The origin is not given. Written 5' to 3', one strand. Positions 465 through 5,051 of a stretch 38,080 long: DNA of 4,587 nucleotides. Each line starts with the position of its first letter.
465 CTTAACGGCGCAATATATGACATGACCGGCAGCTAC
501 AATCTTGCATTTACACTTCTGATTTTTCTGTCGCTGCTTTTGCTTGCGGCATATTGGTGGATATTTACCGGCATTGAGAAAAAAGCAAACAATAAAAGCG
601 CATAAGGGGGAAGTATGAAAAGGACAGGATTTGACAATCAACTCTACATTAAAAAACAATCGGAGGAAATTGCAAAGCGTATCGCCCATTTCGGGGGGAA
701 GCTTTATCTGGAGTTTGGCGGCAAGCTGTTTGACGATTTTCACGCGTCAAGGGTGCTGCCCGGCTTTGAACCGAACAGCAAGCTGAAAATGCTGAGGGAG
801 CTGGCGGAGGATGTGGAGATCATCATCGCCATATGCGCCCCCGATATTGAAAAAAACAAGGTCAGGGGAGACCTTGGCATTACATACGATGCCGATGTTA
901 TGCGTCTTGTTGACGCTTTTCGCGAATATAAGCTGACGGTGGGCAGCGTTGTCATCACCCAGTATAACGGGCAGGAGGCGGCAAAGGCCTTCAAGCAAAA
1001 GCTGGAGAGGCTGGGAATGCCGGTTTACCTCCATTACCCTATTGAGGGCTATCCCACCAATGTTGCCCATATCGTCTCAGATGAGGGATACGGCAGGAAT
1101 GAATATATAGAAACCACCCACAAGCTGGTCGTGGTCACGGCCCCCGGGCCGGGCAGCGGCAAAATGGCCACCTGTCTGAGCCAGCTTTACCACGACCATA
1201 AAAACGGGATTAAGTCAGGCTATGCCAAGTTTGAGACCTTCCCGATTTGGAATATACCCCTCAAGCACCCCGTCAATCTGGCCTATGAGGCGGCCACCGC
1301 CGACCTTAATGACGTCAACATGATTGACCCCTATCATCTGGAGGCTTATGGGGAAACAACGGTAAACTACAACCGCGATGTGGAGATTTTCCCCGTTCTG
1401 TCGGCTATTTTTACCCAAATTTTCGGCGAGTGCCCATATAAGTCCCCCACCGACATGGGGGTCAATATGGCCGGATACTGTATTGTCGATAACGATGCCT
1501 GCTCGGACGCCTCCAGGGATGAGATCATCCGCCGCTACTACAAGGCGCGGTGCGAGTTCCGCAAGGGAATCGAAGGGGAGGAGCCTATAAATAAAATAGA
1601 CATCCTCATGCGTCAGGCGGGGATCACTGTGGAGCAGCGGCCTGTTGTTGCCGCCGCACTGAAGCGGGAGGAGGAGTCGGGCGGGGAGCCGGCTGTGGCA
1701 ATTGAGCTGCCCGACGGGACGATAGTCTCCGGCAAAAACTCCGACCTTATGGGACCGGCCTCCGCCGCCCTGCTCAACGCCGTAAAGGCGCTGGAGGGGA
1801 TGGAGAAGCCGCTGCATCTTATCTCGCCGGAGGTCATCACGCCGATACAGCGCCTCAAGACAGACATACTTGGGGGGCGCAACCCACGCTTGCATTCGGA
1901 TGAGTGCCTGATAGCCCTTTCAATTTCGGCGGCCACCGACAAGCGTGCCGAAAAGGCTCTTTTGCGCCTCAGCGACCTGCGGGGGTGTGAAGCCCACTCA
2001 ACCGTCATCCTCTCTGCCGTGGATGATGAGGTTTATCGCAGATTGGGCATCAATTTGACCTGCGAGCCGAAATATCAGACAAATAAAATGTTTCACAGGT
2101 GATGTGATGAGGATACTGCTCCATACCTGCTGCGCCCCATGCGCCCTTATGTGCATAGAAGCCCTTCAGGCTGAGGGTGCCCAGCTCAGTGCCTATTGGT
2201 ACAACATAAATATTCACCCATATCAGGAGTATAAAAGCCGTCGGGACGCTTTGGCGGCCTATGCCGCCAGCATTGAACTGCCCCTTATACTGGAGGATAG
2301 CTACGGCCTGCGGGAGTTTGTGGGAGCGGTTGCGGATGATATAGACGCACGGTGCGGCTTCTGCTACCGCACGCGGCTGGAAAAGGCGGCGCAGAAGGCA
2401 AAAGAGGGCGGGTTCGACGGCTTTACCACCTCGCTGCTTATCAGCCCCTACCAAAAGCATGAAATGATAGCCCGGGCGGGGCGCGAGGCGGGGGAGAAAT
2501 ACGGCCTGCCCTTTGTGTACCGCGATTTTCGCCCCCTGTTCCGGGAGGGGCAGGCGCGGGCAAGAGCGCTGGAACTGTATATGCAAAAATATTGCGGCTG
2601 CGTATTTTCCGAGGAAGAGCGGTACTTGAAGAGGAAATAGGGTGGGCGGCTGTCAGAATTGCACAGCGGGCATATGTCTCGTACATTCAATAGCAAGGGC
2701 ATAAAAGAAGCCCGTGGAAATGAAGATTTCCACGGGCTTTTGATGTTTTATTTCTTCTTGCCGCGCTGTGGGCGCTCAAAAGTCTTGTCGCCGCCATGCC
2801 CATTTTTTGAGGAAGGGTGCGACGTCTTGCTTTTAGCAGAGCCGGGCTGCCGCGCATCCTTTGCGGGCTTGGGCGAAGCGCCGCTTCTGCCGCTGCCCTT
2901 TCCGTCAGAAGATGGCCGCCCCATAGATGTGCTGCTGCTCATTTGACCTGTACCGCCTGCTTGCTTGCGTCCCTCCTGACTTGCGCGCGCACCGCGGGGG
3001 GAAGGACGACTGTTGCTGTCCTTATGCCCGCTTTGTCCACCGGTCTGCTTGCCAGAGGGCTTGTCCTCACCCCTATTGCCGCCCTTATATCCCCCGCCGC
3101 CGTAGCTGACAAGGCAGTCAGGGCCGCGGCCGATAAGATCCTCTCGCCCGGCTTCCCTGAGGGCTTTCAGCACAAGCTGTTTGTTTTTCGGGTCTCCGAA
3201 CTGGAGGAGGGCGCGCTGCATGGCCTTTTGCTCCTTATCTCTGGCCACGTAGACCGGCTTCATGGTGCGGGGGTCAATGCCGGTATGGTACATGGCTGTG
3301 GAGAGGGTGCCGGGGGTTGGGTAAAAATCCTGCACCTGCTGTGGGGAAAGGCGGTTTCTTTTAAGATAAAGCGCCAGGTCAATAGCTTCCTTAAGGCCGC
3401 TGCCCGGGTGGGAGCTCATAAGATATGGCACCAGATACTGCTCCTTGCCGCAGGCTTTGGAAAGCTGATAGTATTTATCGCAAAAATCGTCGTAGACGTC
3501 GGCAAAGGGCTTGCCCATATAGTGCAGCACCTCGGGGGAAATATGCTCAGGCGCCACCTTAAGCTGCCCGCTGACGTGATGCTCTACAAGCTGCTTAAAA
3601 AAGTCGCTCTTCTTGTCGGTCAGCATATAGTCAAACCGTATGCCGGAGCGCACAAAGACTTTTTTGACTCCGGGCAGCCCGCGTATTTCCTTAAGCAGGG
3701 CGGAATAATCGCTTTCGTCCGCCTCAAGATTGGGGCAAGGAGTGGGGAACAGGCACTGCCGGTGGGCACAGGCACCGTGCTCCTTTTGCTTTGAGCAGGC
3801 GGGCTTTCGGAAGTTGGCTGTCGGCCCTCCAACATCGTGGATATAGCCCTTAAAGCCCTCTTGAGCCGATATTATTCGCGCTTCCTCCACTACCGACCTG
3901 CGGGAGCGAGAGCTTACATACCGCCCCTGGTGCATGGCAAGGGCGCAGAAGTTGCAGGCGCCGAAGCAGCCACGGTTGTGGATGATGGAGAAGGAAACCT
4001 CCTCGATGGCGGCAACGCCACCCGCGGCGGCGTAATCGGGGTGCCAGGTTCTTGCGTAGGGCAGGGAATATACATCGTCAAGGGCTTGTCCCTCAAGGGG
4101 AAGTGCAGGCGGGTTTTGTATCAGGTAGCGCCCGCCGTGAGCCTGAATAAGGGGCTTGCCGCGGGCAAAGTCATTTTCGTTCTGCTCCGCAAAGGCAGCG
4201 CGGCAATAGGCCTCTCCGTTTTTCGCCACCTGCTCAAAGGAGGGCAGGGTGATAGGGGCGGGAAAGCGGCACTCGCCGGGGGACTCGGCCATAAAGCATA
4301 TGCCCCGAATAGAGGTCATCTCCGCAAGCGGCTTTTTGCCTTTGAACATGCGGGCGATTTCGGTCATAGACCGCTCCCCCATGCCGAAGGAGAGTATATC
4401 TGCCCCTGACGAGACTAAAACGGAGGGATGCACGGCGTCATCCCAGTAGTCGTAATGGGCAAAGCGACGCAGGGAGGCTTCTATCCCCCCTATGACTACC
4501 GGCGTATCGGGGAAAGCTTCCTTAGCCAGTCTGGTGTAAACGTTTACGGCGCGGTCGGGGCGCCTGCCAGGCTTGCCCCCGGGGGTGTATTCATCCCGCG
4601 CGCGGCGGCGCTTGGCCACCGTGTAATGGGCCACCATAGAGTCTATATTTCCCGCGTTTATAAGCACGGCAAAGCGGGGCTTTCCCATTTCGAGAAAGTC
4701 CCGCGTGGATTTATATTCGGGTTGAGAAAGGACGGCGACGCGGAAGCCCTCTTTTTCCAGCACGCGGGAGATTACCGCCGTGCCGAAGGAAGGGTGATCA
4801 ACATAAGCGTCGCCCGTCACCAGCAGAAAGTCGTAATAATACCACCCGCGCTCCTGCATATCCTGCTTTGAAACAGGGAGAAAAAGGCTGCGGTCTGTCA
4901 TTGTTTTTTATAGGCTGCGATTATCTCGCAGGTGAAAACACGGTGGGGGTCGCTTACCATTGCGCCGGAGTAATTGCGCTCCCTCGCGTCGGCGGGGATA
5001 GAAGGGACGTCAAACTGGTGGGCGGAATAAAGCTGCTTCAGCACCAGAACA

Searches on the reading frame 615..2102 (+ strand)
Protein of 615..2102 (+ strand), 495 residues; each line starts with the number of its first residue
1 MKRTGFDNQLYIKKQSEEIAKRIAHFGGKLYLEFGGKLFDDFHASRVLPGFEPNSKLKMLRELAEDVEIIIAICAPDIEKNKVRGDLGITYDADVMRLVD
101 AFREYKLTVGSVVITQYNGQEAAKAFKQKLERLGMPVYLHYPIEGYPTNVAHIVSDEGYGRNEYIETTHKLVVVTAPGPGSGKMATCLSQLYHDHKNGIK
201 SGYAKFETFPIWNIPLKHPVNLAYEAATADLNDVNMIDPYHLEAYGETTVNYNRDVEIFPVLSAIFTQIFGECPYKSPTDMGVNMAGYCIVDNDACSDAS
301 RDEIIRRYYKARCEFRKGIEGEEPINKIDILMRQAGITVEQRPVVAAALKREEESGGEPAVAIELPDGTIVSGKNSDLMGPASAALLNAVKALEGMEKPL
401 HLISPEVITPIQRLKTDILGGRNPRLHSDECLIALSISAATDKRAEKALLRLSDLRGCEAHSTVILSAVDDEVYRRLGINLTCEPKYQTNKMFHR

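Call 44: search_protein_families(library=pfam, proteins=[window:615-2102:+], max_evalue=0.001)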
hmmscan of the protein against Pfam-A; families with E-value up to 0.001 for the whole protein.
window:615-2102:+ (495 aa): 2 families
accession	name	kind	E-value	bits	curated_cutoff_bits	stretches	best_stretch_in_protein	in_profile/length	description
PF08903.17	DUF1846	-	2.9e-181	602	27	1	5-335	2-332/333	Domain of unknown function DUF1846, N-terminal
PF20921.3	DUF1846_C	-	4e-64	215.4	27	1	340-493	1-153/153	Domain of unknown function DUF1846, C-terminal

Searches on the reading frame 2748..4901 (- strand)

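Call 44: search_protein_families(library=pfam, proteins=[window:2748-4901:-], max_evalue=0.001)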
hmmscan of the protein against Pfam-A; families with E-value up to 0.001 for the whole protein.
window:2748-4901:- (717 aa): 4 families
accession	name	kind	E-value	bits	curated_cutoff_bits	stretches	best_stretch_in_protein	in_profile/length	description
PF08497.15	Radical_SAM_N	-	1.5e-122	409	25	1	7-305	1-301/301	Radical SAM N-terminal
PF11842.13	DUF3362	-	4.3e-28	98.9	27.6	1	521-662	1-140/151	Domain of unknown function (DUF3362)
PF04055.27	Radical_SAM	-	8e-07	29.8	29.5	1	306-477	1-136/166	Radical SAM superfamily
PF02310.24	B12-binding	-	0.00031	21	32.1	0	28-59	4-35/121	B12 binding domain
